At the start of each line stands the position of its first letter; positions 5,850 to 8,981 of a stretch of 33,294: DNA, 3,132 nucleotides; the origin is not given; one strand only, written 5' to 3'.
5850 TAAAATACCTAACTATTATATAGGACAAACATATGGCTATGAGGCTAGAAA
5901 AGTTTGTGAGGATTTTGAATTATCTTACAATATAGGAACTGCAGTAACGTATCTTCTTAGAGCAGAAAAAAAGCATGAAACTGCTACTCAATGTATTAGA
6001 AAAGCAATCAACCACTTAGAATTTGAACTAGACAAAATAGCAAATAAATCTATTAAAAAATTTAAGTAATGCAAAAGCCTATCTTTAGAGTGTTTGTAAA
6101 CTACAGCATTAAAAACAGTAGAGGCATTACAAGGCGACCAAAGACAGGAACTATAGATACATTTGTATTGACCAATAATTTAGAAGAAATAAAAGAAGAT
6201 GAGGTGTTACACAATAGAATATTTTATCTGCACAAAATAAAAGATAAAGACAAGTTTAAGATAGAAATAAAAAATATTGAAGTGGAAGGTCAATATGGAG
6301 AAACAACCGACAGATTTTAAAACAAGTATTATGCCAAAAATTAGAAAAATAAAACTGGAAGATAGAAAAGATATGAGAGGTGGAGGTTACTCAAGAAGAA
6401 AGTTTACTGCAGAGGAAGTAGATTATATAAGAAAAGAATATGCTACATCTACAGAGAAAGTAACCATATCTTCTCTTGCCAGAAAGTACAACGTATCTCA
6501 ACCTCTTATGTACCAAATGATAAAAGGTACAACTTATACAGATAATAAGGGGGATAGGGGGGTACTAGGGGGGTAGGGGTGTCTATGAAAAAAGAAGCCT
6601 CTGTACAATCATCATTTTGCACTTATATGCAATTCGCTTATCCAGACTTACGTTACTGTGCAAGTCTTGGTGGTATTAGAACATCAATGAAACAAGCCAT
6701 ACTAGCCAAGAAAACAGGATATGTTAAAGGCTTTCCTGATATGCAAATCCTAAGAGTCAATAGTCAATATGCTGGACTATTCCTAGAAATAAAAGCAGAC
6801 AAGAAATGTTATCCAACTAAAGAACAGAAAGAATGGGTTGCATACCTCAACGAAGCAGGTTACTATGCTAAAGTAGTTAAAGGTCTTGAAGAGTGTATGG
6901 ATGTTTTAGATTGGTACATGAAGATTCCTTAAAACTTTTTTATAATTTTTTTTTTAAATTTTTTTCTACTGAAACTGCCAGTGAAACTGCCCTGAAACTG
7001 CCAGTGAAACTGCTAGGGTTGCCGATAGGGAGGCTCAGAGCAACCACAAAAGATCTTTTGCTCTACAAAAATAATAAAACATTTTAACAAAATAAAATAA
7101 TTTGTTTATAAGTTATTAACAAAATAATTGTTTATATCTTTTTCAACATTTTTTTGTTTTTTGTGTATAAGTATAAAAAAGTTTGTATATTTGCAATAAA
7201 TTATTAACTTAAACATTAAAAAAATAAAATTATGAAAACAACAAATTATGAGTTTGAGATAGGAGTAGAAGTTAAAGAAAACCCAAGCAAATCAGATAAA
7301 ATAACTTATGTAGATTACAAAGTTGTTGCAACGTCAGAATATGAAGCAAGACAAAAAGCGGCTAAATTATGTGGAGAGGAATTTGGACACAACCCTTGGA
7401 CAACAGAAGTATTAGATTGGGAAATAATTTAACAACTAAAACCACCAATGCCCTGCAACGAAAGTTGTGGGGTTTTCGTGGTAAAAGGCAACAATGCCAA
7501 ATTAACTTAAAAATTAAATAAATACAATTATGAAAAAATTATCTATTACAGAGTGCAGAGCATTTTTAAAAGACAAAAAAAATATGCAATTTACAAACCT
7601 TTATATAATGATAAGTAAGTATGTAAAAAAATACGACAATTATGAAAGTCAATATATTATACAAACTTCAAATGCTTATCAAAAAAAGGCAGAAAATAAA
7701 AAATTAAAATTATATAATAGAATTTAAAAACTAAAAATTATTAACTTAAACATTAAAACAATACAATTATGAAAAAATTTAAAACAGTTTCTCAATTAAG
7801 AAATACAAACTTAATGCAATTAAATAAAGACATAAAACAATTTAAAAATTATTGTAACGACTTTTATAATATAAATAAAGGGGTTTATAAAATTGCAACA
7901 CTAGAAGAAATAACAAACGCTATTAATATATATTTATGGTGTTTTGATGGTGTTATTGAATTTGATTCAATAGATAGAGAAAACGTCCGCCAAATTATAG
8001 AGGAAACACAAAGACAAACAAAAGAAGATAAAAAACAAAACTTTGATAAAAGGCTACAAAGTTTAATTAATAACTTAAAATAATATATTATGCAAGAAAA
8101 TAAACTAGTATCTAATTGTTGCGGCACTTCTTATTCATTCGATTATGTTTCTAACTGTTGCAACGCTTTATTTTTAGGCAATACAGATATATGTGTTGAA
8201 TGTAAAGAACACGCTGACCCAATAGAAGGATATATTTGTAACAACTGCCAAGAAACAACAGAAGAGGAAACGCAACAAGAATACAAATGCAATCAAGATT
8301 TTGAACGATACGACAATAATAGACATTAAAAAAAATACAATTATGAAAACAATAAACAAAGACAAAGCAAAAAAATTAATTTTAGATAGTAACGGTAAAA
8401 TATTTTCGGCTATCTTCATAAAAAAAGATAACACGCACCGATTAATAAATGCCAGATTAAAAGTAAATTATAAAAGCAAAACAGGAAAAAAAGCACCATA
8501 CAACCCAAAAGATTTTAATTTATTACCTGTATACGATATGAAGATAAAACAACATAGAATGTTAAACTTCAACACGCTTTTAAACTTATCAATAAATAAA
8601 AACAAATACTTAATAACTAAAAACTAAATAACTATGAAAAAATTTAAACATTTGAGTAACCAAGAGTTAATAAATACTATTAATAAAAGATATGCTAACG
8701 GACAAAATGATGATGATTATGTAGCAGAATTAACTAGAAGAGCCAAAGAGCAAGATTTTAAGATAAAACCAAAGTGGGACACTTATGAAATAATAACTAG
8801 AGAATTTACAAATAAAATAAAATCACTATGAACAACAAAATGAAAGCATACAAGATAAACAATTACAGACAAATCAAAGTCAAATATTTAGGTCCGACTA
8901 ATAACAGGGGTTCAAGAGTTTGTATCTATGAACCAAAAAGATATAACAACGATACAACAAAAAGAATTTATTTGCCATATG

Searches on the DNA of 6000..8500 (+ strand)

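Call 9: search_dna_similar(query=window:6000-8500:+, collection=phages, mode=distant)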
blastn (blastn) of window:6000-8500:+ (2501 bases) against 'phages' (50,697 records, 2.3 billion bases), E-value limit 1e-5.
No match.

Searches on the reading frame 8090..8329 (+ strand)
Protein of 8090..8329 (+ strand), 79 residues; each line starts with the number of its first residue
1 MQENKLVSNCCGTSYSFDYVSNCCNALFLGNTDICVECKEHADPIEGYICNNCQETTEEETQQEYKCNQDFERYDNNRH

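Call 26: search_protein_families(library=phrogs, proteins=[window:8090-8329:+], max_evalue=0.001)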
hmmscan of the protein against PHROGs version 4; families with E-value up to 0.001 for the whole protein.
window:8090-8329:+ (79 aa): 0 families

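Call 58: search_protein_families(library=pfam, proteins=[window:8090-8329:+], max_evalue=0.05)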
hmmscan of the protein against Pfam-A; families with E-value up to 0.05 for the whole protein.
window:8090-8329:+ (79 aa): 2 families
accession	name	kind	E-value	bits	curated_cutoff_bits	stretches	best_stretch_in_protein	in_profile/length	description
PF18912.6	DZR_2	-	0.007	16.6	27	1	23-60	12-49/56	Double zinc ribbon domain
PF23475.1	zf-Tbcl_FmdE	-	0.03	14.2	23.2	1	30-55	5-30/35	FmdE treble clef zinc finger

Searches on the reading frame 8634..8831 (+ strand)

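Call 26: search_protein_families(library=phrogs, proteins=[window:8634-8831:+], max_evalue=0.001)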
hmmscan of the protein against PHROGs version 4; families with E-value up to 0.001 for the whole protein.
window:8634-8831:+ (65 aa): 0 families

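Call 58: search_protein_families(library=pfam, proteins=[window:8634-8831:+], max_evalue=0.05)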
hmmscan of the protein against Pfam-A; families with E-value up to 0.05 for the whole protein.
window:8634-8831:+ (65 aa): 1 family
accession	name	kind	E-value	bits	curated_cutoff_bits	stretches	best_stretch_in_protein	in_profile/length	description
PF06518.16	DUF1104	-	0.025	15.3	25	1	4-40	2-36/92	Protein of unknown function (DUF1104)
